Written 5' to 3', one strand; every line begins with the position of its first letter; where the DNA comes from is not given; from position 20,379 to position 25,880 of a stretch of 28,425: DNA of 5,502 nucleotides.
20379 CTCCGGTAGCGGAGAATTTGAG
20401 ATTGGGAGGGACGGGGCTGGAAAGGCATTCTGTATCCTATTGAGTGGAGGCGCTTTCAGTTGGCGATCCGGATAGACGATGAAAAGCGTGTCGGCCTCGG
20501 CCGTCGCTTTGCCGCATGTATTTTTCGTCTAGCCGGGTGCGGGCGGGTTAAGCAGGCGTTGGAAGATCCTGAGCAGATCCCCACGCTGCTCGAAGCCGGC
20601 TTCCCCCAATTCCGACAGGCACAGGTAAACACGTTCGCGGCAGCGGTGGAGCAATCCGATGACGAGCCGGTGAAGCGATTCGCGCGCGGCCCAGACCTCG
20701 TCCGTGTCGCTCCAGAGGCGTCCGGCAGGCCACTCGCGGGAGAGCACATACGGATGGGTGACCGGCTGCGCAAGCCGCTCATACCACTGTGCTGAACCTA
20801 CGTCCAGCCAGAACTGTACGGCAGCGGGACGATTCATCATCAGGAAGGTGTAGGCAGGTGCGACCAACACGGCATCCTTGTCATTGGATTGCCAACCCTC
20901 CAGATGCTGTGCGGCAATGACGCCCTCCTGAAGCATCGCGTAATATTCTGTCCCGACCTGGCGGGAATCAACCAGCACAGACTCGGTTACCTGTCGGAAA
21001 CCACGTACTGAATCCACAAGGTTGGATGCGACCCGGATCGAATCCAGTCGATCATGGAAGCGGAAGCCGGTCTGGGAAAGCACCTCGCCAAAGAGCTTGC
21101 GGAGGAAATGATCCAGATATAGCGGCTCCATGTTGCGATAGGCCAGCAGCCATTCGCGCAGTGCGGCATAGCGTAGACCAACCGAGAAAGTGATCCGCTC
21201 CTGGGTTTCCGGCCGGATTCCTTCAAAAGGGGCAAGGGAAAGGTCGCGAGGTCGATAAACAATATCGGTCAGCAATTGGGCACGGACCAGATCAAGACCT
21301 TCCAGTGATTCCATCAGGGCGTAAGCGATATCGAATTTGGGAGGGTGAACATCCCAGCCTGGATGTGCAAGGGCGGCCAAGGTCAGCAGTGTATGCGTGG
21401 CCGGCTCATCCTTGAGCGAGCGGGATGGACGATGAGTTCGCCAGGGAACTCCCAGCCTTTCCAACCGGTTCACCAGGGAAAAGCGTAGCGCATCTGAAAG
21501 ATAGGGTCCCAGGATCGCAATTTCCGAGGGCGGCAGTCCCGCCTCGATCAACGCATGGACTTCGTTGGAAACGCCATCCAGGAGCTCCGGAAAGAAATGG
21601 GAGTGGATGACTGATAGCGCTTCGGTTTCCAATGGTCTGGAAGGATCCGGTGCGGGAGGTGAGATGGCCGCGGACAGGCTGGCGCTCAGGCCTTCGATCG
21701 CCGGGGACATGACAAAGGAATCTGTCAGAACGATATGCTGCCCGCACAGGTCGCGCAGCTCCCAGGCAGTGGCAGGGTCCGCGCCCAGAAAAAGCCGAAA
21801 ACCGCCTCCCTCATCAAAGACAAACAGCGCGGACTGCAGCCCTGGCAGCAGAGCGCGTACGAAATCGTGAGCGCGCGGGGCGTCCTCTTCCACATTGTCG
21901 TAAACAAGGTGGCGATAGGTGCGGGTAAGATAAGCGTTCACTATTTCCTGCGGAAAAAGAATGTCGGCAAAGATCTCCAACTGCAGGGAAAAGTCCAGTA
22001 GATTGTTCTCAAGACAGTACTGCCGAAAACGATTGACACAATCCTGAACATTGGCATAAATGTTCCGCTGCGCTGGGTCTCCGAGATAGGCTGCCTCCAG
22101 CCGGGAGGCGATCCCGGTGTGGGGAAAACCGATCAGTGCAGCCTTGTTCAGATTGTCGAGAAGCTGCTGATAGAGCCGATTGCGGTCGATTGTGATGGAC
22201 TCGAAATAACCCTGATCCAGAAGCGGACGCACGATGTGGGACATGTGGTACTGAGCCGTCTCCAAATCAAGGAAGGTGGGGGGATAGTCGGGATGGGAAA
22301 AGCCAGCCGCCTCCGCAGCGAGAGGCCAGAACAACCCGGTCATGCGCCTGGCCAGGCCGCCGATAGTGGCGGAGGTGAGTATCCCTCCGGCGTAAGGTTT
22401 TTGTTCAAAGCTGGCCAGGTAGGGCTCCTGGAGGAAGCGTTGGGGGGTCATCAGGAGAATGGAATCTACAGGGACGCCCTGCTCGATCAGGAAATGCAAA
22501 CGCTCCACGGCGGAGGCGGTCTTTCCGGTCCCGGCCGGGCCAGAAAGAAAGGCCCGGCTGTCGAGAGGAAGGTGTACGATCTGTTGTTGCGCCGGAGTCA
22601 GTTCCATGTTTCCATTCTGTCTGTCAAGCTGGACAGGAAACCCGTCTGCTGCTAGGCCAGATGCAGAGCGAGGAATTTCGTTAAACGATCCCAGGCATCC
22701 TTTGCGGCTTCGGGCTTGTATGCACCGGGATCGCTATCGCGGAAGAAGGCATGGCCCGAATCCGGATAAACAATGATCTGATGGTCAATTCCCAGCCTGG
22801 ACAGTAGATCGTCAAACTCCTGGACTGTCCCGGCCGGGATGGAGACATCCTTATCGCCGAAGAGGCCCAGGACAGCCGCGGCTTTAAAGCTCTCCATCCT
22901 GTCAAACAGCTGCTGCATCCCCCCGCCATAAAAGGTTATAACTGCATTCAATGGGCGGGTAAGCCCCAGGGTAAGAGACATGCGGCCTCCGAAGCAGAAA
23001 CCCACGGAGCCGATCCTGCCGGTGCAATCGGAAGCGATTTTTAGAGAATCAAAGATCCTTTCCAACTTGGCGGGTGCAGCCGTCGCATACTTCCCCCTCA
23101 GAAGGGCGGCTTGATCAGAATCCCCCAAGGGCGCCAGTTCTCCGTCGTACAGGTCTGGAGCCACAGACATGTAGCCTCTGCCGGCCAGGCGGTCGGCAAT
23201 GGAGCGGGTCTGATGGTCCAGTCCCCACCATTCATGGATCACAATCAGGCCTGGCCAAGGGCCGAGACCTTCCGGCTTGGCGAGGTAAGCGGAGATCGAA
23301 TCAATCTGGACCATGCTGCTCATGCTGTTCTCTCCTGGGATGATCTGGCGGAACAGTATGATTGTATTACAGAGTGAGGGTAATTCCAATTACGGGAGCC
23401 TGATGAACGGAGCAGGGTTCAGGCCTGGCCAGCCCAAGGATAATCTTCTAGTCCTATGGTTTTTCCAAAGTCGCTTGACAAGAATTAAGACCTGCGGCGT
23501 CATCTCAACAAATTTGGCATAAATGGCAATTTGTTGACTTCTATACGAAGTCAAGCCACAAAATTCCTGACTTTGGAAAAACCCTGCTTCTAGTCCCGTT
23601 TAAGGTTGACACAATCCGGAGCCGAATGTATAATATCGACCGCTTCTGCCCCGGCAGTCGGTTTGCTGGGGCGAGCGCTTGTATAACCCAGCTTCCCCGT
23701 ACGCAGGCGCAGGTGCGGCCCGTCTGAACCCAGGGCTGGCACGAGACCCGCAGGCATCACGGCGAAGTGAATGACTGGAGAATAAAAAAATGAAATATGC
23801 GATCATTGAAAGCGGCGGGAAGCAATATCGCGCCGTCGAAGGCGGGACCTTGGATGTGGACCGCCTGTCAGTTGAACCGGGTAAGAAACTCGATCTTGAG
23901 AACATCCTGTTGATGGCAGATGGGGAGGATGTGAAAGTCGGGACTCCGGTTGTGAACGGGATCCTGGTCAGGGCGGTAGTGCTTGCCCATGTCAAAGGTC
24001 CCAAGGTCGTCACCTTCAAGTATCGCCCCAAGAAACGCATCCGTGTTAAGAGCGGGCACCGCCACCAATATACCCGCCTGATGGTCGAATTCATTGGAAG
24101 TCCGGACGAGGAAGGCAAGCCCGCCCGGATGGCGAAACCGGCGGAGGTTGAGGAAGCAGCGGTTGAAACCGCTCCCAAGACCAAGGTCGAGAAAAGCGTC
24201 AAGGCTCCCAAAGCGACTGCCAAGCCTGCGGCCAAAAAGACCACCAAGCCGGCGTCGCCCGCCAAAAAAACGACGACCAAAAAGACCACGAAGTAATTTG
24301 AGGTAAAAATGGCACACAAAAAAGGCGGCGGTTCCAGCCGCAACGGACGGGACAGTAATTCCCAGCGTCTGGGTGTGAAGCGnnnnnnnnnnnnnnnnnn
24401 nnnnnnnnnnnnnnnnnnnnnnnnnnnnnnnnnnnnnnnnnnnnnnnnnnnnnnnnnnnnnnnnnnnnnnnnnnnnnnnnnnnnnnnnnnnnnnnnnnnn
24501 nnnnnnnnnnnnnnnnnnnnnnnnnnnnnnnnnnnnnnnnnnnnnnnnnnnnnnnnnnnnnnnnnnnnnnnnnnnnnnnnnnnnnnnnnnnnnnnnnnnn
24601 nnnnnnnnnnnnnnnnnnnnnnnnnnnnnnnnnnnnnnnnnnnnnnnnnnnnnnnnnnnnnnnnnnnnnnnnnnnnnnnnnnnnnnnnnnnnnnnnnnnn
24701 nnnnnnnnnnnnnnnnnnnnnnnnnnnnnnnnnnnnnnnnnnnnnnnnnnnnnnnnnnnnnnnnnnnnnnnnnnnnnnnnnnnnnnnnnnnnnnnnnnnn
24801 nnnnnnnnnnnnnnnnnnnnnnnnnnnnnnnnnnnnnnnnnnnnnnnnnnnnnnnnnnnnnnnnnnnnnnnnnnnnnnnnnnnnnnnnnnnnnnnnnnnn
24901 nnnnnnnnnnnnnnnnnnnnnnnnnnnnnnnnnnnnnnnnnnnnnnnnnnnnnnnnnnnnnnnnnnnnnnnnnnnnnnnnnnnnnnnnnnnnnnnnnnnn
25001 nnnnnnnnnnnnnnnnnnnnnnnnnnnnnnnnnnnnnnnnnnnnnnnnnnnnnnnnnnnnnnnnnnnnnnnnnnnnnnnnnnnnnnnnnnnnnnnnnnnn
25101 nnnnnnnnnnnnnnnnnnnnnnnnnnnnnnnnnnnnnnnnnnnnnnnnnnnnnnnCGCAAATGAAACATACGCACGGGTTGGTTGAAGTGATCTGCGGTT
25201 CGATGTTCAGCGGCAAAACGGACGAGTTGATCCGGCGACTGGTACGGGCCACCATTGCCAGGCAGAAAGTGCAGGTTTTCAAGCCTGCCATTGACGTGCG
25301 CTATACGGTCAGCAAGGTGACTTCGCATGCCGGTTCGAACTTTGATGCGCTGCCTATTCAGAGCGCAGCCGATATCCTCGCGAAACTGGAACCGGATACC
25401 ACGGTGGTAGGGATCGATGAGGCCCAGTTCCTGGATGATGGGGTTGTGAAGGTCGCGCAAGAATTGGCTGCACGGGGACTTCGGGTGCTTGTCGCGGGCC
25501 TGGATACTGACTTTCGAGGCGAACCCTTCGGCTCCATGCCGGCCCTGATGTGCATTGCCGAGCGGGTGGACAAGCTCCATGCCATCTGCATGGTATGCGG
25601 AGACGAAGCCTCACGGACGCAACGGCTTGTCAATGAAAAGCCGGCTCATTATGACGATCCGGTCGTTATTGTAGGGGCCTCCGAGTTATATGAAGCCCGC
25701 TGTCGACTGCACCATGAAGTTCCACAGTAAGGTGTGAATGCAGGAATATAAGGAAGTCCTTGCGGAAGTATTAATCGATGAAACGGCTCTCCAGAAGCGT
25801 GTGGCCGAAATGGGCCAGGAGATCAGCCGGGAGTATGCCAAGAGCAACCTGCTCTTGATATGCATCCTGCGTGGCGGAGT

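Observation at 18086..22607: Nuclease-less helicase pair plus a nearby free Fe-S nuclease: a possible three-piece AddAB/AdnAB resection machine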

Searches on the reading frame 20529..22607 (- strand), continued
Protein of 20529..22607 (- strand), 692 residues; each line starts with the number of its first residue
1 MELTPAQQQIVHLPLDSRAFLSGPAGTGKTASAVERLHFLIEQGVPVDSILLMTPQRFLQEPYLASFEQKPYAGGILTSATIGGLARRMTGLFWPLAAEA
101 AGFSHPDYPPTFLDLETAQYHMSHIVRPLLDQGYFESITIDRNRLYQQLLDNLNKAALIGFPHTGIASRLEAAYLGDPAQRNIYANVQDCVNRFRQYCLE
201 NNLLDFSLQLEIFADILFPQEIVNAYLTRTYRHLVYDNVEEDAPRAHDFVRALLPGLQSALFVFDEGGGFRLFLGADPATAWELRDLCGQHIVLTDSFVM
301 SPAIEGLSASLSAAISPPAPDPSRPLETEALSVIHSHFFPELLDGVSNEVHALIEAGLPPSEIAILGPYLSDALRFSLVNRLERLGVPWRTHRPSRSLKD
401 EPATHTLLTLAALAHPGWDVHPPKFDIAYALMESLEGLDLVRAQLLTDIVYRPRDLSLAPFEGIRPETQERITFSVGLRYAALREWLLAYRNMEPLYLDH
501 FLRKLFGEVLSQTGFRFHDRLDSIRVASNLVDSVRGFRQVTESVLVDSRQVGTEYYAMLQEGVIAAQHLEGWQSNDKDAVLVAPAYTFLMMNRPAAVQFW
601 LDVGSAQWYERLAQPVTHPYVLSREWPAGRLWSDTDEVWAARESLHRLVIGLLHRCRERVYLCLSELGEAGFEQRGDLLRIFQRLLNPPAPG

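Call 72: search_protein_families(library=pfam, proteins=[L089:3871-5964:+, L089:8167-8745:+, L094:4421-5893:+, L094:2447-4318:+, L094:8221-12336:+, L124:4035-5981:+, L124:8409-10130:+, L129:8086-8958:+, L129:2155-4521:-, L124:10140-11087:+], max_evalue=0.001)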
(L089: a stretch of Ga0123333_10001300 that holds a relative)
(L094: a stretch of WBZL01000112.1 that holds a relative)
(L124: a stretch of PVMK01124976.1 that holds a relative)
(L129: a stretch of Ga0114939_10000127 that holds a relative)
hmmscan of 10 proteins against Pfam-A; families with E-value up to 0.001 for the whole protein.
L089:3871-5964:+ (697 aa): 2 families
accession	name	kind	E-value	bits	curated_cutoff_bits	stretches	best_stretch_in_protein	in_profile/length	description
PF00498.31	FHA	-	5.2e-14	52.9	20.7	1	621-688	1-67/67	FHA domain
PF16697.10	Yop-YscD_cpl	-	2e-12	47.6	33.2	1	616-696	14-92/94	Inner membrane component of T3SS, cytoplasmic domain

L089:8167-8745:+ (192 aa): 0 families

L094:4421-5893:+ (490 aa): 5 families
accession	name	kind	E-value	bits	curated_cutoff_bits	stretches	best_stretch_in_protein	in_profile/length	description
PF01637.24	ATPase_2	-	2.6e-20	73.6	33.2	1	4-209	1-222/225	ATPase domain predominantly from Archaea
PF03008.20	DUF234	-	2e-19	70.3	22.5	1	319-411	1-93/100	Archaea bacterial proteins of unknown function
PF13191.12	AAA_16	-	5.5e-07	30.7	32.6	1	3-124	1-150/167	AAA ATPase domain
PF13173.12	AAA_14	-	7.3e-07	29.7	27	1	25-180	4-125/129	AAA domain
PF13401.12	AAA_22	-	1.4e-06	29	27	1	22-149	4-123/130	AAA domain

L094:2447-4318:+ (623 aa): 2 families
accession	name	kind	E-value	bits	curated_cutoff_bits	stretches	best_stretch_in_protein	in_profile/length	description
PF00498.31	FHA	-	4.5e-15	56.3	20.7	1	547-614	1-67/67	FHA domain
PF16697.10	Yop-YscD_cpl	-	4.3e-13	49.8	33.2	1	538-622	10-92/94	Inner membrane component of T3SS, cytoplasmic domain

L094:8221-12336:+ (1371 aa): 9 families
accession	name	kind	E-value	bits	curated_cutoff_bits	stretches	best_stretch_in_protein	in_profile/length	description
PF00909.26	Ammonium_transp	-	1.2e-110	370.4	23.2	1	11-401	2-397/399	Ammonium Transporter Family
PF00072.30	Response_reg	-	7.8e-49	164.9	30.2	2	1245-1346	1-100/111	Response regulator receiver domain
PF02518.31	HATPase_c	-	1.7e-27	96.5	26.4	1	969-1089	2-110/111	Histidine kinase-, DNA gyrase B-, and HSP90-like ATPase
PF13426.13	PAS_9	-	3.3e-25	88.8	27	2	733-833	2-103/103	PAS domain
PF00512.31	HisKA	-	7e-22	77.7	26.9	1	854-922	1-66/66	His Kinase A (phospho-acceptor) domain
PF13188.13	PAS_8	-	4.2e-15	55.5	21.8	1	597-645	2-52/65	PAS domain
PF00989.32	PAS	-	6.3e-15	55.6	22.6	2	597-710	2-112/113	PAS fold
PF08448.16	PAS_4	-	2.2e-09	38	23.1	0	728-836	1-110/110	PAS fold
PF08447.18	PAS_3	-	3.1e-09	37.4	25.6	1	744-820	1-80/89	PAS fold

L124:4035-5981:+ (648 aa): 2 families
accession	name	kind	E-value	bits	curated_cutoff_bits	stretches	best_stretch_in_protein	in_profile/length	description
PF00498.31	FHA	-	4.7e-15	56.2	20.7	1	553-616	2-64/67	FHA domain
PF16697.10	Yop-YscD_cpl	-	1.1e-08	35.7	33.2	1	546-614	13-79/94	Inner membrane component of T3SS, cytoplasmic domain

L124:8409-10130:+ (573 aa): 3 families
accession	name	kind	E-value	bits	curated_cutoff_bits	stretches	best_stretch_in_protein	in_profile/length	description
PF17768.7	RecJ_OB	-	1.5e-25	89.8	27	1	460-564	1-107/107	RecJ OB domain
PF01368.27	DHH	-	2.2e-25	89.8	28.1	1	85-238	2-125/125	DHH family, N-terminal domain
PF02272.25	DHHA1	-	1.3e-11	45.3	25.9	1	357-446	7-101/102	DHHA1 domain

L129:8086-8958:+ (290 aa): 5 families
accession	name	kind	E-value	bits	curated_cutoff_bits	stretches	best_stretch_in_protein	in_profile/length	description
PF04321.23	RmlD_sub_bind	-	1.1e-35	123.5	27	1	4-235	2-234/287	RmlD substrate binding domain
PF01370.27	Epimerase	-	5.6e-20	72.2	20.9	1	6-212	2-238/240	NAD dependent epimerase/dehydratase family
PF16363.11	GDP_Man_Dehyd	-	1.7e-08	34.8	27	1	6-143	1-165/332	GDP-mannose 4,6 dehydratase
PF07993.18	NAD_binding_4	-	4.1e-05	23.3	20.1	1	68-166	91-213/258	Male sterility protein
PF01073.25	3Beta_HSD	-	0.00023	20.7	22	1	6-144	1-159/280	3-beta hydroxysteroid dehydrogenase/isomerase family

L129:2155-4521:- (788 aa): 2 families
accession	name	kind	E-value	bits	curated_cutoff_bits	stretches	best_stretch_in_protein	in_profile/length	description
PF00498.31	FHA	-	2.3e-17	63.6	20.7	1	694-761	1-67/67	FHA domain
PF16697.10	Yop-YscD_cpl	-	8.1e-12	45.7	33.2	1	679-768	4-91/94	Inner membrane component of T3SS, cytoplasmic domain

L124:10140-11087:+ (315 aa): 8 families
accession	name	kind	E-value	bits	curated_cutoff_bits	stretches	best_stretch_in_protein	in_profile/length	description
PF01370.27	Epimerase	-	2.8e-61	207.4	20.9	1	3-244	1-240/240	NAD dependent epimerase/dehydratase family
PF16363.11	GDP_Man_Dehyd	-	8.8e-58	196.8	27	1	4-305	1-330/332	GDP-mannose 4,6 dehydratase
PF01073.25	3Beta_HSD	-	2.2e-20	73.3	22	1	4-233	1-230/280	3-beta hydroxysteroid dehydrogenase/isomerase family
PF04321.23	RmlD_sub_bind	-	3.4e-17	62.9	27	1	1-233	1-198/287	RmlD substrate binding domain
PF02719.21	Polysacc_synt_2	-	1e-15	58.2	20.2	1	3-265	1-250/293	Polysaccharide biosynthesis protein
PF13460.12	NAD_binding_10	-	1.4e-07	32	27.2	1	7-162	1-130/184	NAD(P)H-binding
PF07993.18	NAD_binding_4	-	4e-07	29.9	20.1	1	5-190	1-217/258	Male sterility protein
PF00106.31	adh_short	-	7.1e-05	22.8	26.6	1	3-95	3-93/195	short chain dehydrogenase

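Call 85: find_encoding_contigs(protein=P0500, flank=7000, max_places=1)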
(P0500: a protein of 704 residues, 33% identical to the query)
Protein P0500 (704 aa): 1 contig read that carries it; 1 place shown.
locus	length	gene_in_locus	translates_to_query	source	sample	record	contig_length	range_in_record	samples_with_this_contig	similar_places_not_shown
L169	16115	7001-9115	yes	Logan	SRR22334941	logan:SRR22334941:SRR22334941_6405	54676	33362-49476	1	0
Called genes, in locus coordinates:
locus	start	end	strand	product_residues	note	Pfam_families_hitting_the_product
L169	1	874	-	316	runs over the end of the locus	PF00892:EamA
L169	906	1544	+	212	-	PF00081:Sod_Fe_N, PF02777:Sod_Fe_C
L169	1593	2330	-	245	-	PF00480:ROK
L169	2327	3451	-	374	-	PF02618:YceG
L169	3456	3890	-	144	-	PF03652:RuvX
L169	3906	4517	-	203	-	PF00849:PseudoU_synth_2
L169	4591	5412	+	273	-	PF06439:3keto-disac_hyd (weak)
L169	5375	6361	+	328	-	PF00174:Oxidored_molyb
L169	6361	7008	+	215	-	PF01794:Ferric_reduct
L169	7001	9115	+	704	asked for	-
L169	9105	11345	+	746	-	PF00580:UvrD-helicase, PF13245:AAA_19, PF13361:UvrD_C, PF13538:UvrD_C_2 (faint)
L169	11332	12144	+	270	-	PF12705:PDDEXK_1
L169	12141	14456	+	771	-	PF01368:DHH, PF02272:DHHA1, PF17768:RecJ_OB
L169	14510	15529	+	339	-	PF03734:YkuD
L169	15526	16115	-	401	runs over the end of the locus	PF04055:Radical_SAM, PF06969:HemN_C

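Call 86: find_encoding_contigs(protein=P0492, flank=7000, max_places=1)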
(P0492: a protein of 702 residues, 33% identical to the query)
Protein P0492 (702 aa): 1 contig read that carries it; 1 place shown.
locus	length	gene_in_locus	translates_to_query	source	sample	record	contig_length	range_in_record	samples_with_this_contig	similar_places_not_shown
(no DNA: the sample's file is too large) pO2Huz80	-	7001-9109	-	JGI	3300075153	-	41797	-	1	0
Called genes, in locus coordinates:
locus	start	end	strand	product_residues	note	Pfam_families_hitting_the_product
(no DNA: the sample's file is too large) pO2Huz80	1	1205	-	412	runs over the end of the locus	PF06925:MGDG_synth, PF04101:Glyco_tran_28_C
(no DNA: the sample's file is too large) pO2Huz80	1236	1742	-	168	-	PF02464:CinA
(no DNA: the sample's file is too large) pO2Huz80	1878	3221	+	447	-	PF07690:MFS_1, PF13347:MFS_2, PF07690:MFS_1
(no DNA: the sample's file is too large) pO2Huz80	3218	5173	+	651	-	PF07944:Beta-AFase-like_GH127_cat, PF20736:Glyco_hydro127M, PF20737:Glyco_hydro127C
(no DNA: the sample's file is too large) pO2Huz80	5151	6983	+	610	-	PF02837:Glyco_hydro_2_N, PF22666:Glyco_hydro_2_N2, PF00703:Glyco_hydro_2, PF02836:Glyco_hydro_2_C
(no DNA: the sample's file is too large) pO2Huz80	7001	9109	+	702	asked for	PF00580:UvrD-helicase (weak)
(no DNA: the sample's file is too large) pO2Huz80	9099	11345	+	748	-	PF00580:UvrD-helicase, PF13245:AAA_19, PF13361:UvrD_C, PF13538:UvrD_C_2 (faint)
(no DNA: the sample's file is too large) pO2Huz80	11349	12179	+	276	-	PF12705:PDDEXK_1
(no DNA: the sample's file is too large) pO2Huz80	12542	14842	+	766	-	PF01368:DHH, PF02272:DHHA1, PF17768:RecJ_OB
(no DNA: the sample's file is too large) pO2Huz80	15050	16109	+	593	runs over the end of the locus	PF00133:tRNA-synt_1, PF01406:tRNA-synt_1e (faint), PF09334:tRNA-synt_1g, PF19303:Anticodon_3, PF08264:Anticodon_1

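Call 87: find_encoding_contigs(protein=P0507, flank=7000, max_places=1)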
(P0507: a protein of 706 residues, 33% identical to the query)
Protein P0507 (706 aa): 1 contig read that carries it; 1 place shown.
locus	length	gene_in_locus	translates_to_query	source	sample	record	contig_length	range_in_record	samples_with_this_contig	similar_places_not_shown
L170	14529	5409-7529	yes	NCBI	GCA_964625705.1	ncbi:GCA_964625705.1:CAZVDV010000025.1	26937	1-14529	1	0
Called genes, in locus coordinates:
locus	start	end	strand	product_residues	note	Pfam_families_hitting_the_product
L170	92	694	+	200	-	PF00081:Sod_Fe_N, PF02777:Sod_Fe_C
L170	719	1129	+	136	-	PF13237:Fer4_10 (faint), PF14697:Fer4_21 (faint), PF12800:Fer4_4 (faint), PF12838:Fer4_7 (weak), PF13484:Fer4_16 (faint), PF12797:Fer4_2 (weak), PF00037:Fer4, PF12837:Fer4_6 (weak)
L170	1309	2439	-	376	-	PF02618:YceG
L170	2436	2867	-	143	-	PF03652:RuvX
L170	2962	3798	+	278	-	-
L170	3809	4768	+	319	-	PF00174:Oxidored_molyb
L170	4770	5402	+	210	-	PF01794:Ferric_reduct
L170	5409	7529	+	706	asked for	-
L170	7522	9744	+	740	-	PF00580:UvrD-helicase, PF13086:AAA_11 (faint), PF13245:AAA_19, PF13538:UvrD_C_2 (faint), PF13361:UvrD_C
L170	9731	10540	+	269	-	PF12705:PDDEXK_1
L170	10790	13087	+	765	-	PF01368:DHH, PF02272:DHHA1, PF17768:RecJ_OB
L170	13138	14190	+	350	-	PF03734:YkuD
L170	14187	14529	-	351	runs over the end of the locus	PF04055:Radical_SAM, PF06969:HemN_C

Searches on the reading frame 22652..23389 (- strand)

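Call 14: search_protein_families(library=pfam, proteins=[window:22652-23389:-], max_evalue=0.00001)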
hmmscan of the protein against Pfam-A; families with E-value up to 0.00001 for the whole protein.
window:22652-23389:- (245 aa): 1 family
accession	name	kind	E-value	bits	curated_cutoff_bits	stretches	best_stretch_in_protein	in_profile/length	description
PF01738.24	DLH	-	1.5e-49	169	21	1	32-241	1-214/217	Dienelactone hydrolase family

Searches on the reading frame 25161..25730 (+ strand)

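Call 94: search_protein_families(library=pfam, proteins=[window:25161-25730:+], max_evalue=0.0001)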
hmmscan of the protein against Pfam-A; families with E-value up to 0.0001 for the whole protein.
window:25161-25730:+ (189 aa): 1 family
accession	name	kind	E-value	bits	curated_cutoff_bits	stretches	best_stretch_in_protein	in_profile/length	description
PF00265.24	TK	-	2.6e-53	180.9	20.6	1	7-185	2-176/176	Thymidine kinase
